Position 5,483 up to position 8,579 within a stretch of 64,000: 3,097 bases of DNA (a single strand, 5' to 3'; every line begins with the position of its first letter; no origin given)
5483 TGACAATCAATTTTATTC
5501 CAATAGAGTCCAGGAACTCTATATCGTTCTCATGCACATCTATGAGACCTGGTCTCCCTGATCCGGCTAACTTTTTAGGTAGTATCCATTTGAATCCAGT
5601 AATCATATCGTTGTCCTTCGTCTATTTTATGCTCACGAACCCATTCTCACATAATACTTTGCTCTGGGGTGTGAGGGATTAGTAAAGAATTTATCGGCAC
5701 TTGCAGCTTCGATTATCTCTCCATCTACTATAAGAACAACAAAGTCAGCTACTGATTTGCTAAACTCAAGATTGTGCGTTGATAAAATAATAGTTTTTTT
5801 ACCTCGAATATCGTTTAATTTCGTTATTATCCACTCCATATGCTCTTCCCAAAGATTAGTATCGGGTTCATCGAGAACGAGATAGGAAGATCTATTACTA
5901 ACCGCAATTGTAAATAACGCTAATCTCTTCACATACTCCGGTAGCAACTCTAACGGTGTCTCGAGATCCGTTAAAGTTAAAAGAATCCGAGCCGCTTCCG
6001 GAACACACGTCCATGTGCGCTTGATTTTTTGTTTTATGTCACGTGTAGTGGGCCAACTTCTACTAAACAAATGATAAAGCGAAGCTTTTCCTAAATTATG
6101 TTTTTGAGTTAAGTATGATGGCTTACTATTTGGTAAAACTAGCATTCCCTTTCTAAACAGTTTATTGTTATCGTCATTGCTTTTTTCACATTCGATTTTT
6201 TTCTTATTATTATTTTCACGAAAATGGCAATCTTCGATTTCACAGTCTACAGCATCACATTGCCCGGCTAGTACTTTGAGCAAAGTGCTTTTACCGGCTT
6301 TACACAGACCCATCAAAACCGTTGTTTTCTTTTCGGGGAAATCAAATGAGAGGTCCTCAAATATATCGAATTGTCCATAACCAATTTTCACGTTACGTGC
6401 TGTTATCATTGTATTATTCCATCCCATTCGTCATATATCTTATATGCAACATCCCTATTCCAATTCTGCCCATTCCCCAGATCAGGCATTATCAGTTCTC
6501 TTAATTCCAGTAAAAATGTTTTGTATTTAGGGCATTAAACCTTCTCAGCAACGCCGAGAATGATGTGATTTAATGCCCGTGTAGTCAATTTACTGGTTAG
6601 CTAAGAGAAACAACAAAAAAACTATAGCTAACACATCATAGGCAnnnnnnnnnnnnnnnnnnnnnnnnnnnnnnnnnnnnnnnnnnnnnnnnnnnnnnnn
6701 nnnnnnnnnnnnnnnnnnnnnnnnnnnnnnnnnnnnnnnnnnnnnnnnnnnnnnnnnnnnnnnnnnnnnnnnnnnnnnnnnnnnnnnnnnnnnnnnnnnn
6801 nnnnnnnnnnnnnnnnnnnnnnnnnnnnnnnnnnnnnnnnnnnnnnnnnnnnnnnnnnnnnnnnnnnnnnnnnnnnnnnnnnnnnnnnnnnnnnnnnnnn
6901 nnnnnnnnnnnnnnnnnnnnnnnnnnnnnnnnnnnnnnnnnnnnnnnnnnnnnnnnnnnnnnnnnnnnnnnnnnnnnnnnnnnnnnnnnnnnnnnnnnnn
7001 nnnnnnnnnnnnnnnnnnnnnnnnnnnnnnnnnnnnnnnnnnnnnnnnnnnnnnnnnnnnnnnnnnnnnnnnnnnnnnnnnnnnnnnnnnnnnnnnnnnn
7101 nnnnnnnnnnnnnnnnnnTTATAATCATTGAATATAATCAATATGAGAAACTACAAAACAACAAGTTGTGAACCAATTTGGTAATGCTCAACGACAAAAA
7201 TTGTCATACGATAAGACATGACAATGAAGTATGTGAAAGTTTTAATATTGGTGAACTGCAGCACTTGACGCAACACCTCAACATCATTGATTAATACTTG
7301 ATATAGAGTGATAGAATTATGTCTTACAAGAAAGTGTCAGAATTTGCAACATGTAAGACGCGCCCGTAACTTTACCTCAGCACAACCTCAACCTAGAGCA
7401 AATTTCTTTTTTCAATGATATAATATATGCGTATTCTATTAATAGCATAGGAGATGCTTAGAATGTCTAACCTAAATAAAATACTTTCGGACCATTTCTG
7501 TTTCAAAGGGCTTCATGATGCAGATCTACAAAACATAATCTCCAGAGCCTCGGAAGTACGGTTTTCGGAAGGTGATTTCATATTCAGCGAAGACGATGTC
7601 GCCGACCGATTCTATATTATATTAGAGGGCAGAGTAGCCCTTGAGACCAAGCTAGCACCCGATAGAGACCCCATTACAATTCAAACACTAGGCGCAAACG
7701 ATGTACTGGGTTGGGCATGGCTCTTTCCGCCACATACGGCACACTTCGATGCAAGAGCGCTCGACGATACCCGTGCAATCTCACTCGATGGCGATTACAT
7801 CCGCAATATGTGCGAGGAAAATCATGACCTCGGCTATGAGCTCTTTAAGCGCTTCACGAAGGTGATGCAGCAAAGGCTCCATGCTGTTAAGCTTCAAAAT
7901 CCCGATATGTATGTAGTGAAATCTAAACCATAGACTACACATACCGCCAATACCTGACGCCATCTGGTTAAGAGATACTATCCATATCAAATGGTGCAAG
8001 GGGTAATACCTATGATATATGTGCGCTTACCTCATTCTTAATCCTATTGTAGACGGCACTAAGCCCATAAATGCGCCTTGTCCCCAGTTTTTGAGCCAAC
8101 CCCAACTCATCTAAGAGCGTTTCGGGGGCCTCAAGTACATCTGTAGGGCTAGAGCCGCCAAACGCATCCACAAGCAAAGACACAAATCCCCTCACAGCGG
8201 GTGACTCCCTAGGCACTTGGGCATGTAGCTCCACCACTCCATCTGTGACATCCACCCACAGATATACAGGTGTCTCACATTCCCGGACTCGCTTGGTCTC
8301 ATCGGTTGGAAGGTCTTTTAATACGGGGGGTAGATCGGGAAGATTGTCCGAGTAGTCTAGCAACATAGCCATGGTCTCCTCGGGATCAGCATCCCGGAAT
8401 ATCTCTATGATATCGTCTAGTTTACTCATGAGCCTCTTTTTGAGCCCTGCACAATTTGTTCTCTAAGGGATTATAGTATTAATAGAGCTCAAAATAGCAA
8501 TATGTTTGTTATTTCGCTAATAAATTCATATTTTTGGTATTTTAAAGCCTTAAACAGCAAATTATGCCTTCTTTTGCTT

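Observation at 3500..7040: MglA-type GTPase operon with a phosphatase-Roadblock fusion, extra Roadblock paralog, degenerate ABC ATPase and DUF454 protein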

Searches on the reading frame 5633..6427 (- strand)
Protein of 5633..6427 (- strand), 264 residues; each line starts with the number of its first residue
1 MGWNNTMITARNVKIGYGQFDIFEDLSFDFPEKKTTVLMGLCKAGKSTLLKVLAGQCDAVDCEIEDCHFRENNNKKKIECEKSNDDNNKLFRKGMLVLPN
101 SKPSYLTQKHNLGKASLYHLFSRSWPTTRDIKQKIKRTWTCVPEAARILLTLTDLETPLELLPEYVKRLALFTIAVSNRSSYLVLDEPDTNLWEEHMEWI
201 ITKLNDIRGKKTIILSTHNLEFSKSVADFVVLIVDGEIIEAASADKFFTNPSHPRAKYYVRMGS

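Call 3: search_protein_families(library=pfam, proteins=[window:5633-6427:-], max_evalue=1)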
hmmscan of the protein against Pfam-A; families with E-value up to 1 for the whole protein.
window:5633-6427:- (264 aa): 11 families
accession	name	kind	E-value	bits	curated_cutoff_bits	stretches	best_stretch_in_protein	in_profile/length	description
PF00005.33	ABC_tran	-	2.9e-07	31.6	25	1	24-188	2-135/137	ABC transporter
PF13175.12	AAA_15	-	1.3e-05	25.5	32.1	1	23-111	14-106/374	AAA ATPase domain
PF13238.12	AAA_18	-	0.0063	17.4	29.4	1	38-87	3-55/128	AAA domain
PF13304.12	AAA_21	-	0.0083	16.6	27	1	166-221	242-301/304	AAA domain, putative AbiEii toxin, Type IV TA system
PF13173.12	AAA_14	-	0.014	15.9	27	1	33-84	2-41/129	AAA domain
PF13476.12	AAA_23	-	0.018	16.1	27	1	20-88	7-85/201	AAA domain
PF03193.22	RsgA_GTPase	-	0.019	15.2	30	1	26-59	100-132/174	RsgA GTPase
PF01926.29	MMR_HSR1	-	0.023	15.2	21.9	1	36-58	2-23/113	50S ribosome-binding GTPase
PF13401.12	AAA_22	-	0.04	14.7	27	1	34-119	6-65/130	AAA domain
PF13555.12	AAA_29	-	0.072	13.3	27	1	23-50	12-39/61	P-loop containing region of AAA domain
PF13514.12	AAA_27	-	0.099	12.6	22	1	20-53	11-46/206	AAA domain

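Call 4: search_protein_families(library=ncbifam, proteins=[window:5633-6427:-], max_evalue=1)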
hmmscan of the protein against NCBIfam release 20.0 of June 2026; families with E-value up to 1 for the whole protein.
window:5633-6427:- (264 aa): 178 families (the best 25 are shown)
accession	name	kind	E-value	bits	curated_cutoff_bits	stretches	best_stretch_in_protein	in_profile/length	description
TIGR00972.1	3a0107s01c2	equivalog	1.4e-20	73.8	343.2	2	177-260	160-243/248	phosphate ABC transporter ATP-binding protein PstB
NF010860.0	PRK14267.1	equivalog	2.2e-14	53.8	412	2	173-260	161-248/253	phosphate ABC transporter ATP-binding protein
NF000355.4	ribo_prot_ABC_F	equivalog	3.3e-14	52.6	380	2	4-58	310-364/499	ribosomal protection-like ABC-F family protein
NF008338.0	PRK11124.1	equivalog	7.9e-14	51.7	369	1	8-259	3-239/242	arginine ABC transporter ATP-binding protein ArtP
TIGR03410.1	urea_trans_UrtE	equivalog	1.4e-13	50.9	285.8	2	10-65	3-58/230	urea ABC transporter ATP-binding subunit UrtE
NF008409.0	PRK11231.1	equivalog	1.5e-13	50.7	375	2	7-58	2-53/255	Fe(3+) dicitrate ABC transporter ATP-binding protein FecE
NF010864.0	PRK14271.1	equivalog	1.7e-13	50.3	561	2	173-260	177-262/276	phosphate ABC transporter ATP-binding protein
NF010068.0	PRK13548.1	equivalog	2.6e-13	49.7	261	2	5-71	3-71/261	heme ABC transporter ATP-binding protein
TIGR04521.1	ECF_ATPase_2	equivalog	4.2e-13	49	330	2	159-251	143-236/279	energy-coupling factor transporter ATPase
TIGR03411.1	urea_trans_UrtD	equivalog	1.8e-12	47.5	304.1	1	7-250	2-232/242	urea ABC transporter ATP-binding protein UrtD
TIGR00968.1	3a0106s01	subfamily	2e-12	47.1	342.75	2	9-56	2-49/237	sulfate ABC transporter ATP-binding protein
NF041774.1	tung_ATPbind_TupC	equivalog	7.2e-12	44.9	400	1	9-240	2-209/319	tungstate ABC transporter ATP-binding protein TupC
TIGR02857.1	CydD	equivalog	1e-11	44.5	435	2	7-64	321-379/529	thiol reductant ABC exporter subunit CydD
NF008379.0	PRK11174.1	equivalog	1.8e-11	43.4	684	2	167-247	492-570/588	heme ABC transporter permease/ATP-binding protein CydD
NF008428.0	PRK11264.1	equivalog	3.1e-11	43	406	1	173-260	156-244/250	L-cystine ABC transporter ATP-binding protein TcyN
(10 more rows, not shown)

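Call 9: search_solved_structures(query=window:5633-6427:-, max_evalue=0.001, show_alignments=1)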
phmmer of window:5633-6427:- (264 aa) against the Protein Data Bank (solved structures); distinct sequences matched with E-value up to 0.001: 77 (the best 60 are shown).
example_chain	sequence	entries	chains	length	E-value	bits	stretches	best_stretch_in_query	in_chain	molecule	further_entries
9njf_Y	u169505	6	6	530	3.6e-11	46.5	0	146-240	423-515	Probable ATP-binding protein YbiT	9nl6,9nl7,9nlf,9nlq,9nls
4fin_A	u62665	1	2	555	7.3e-11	45.5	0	7-57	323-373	EttA (YjjK) ABCF family protein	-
3j5s_D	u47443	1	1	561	7.6e-11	45.5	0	7-57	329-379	Energy-dependent translational throttle A (EttA)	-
9k3x_C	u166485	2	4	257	5.6e-10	42.6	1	175-260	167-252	Phosphate import ATP-binding protein PstB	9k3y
8wd9_D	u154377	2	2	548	7.9e-10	42.1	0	169-257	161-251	Probable dipeptide-transport ATP-binding protein ABC transporter DppD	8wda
9nl5_E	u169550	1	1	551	1.4e-09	41.3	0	167-238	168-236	EttA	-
9nlb_E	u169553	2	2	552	1.4e-09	41.3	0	167-238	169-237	Energy-dependent translational throttle protein EttA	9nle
9k3s_C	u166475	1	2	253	1.8e-09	41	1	175-260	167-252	Phosphate import ATP-binding protein PstB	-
5x3x_A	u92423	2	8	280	2.3e-09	40.6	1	144-248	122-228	Cobalt ABC transporter ATP-binding protein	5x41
4u00_A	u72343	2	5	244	2.3e-09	40.6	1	154-260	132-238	Amino acid ABC transporter, ATP-binding protein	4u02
8wdb_D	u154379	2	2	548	4.6e-09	39.6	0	169-257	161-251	Probable dipeptide-transport ATP-binding protein ABC transporter DppD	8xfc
5x40_A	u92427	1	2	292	6.4e-09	39.2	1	144-248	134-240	Cobalt ABC transporter ATP-binding protein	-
5zlu_EE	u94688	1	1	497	6.6e-09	39.1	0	4-61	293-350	Macrolide efflux protein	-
7p7q_0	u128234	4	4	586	1.3e-08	38.1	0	8-55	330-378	ARE-ABC-F family resistance factor PoxtA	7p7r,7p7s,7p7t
3c41_J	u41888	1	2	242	3.1e-08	36.9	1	7-260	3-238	Amino acid ABC transporter (ArtP)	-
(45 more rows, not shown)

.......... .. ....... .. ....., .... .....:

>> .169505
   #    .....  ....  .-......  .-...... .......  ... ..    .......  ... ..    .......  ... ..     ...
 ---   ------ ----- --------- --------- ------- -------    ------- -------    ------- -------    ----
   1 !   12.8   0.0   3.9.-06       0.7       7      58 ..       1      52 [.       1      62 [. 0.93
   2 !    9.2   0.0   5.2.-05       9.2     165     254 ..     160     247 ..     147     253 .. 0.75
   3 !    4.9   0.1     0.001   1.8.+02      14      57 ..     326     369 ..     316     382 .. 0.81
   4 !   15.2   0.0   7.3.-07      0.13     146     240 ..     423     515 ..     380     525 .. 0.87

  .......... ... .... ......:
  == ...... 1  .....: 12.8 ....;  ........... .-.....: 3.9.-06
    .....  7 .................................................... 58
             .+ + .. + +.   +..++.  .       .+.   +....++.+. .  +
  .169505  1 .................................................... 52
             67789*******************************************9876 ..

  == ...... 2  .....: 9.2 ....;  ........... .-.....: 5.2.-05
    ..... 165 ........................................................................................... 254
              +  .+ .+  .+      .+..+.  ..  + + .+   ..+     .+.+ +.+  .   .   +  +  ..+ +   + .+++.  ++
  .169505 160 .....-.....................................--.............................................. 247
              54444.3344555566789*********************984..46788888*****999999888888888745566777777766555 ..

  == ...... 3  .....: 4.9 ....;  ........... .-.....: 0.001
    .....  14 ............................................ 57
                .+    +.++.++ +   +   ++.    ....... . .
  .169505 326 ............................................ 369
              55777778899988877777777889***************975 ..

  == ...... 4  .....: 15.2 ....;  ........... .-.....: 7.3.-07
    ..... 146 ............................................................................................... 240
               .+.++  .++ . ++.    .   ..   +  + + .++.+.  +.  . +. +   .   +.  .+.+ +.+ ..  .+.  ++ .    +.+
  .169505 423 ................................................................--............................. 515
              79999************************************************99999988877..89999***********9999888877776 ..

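Call 21: search_protein_families(library=padloc, proteins=[window:5633-6427:-], max_evalue=0.1)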
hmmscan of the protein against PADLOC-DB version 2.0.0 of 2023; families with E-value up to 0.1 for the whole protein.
window:5633-6427:- (264 aa): 32 families (the best 25 are shown)
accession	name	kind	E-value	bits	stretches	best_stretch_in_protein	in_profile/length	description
PDLC04135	mad3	-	7.2e-14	50.1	2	169-235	272-339/374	mads_3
PDLC04213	HEC-02A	-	5.7e-08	30.7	2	17-75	8-57/337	-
PDLC02980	AriA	-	7.2e-05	20.9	1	151-221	227-301/304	-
PDLC00290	PtuA1|PtuA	-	8.6e-05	20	1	20-76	11-66/414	AAA ATPase domain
PDLC04164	AriA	-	0.00011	19.9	1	176-219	189-232/253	-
PDLC02915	ATPase-Toprim_I-B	-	0.00011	19.1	1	180-226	256-302/623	-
PDLC04541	PDC-M25A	-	0.00026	18.2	1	20-85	10-73/380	-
PDLC00102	GajA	-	0.00026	17.6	1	169-219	279-327/532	AAA ATPase domain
PDLC00271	PtuA1|PtuA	-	0.00036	18.2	1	19-82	10-73/421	AAA ATPase domain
PDLC00098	GajA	-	0.00051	16.9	0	176-219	285-328/534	AAA ATPase domain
PDLC02982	AriAB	-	0.00069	16.4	1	178-223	237-282/570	-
PDLC03859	LmuB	-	0.00073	16.8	0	181-227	541-593/611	-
PDLC02914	ATPase-Toprim_I-B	-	0.00088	16.6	0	26-67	18-46/443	-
PDLC02979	AriA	-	0.0011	16.8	0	23-82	14-86/373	-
PDLC00293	PtuA1|PtuA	-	0.0012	15.9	0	13-55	6-47/527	AAA ATPase domain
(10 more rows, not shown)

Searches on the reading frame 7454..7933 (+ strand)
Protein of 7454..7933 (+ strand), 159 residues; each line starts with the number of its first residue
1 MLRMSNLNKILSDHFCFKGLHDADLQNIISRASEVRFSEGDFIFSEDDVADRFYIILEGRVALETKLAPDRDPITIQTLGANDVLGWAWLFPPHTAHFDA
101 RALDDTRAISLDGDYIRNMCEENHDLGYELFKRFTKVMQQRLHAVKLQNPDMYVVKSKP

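Call 3: search_protein_families(library=pfam, proteins=[window:7454-7933:+], max_evalue=1)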
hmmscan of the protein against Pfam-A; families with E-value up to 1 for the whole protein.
window:7454-7933:+ (159 aa): 2 families
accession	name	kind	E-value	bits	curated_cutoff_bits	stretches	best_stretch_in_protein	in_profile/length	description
PF00027.35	cNMP_binding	-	1.5e-17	63.7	27.5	1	35-123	2-89/89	Cyclic nucleotide-binding domain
PF25562.1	CNBH_CNNM2_C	-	0.02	14.9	27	1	37-65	60-88/172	Metal transporter CNNM2-like, C-terminal CNBH domain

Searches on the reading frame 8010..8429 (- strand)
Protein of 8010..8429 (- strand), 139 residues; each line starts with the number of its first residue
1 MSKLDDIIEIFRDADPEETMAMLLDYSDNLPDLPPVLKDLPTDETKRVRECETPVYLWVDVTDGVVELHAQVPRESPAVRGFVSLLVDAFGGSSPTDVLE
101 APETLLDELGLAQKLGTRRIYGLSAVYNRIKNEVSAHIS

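Call 3: search_protein_families(library=pfam, proteins=[window:8010-8429:-], max_evalue=1)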
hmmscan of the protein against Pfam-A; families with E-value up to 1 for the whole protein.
window:8010-8429:- (139 aa): 1 family
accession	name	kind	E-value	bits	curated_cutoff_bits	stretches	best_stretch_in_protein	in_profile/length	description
PF02657.20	SufE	-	4.4e-23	81.8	27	1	11-132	4-120/121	Fe-S metabolism associated domain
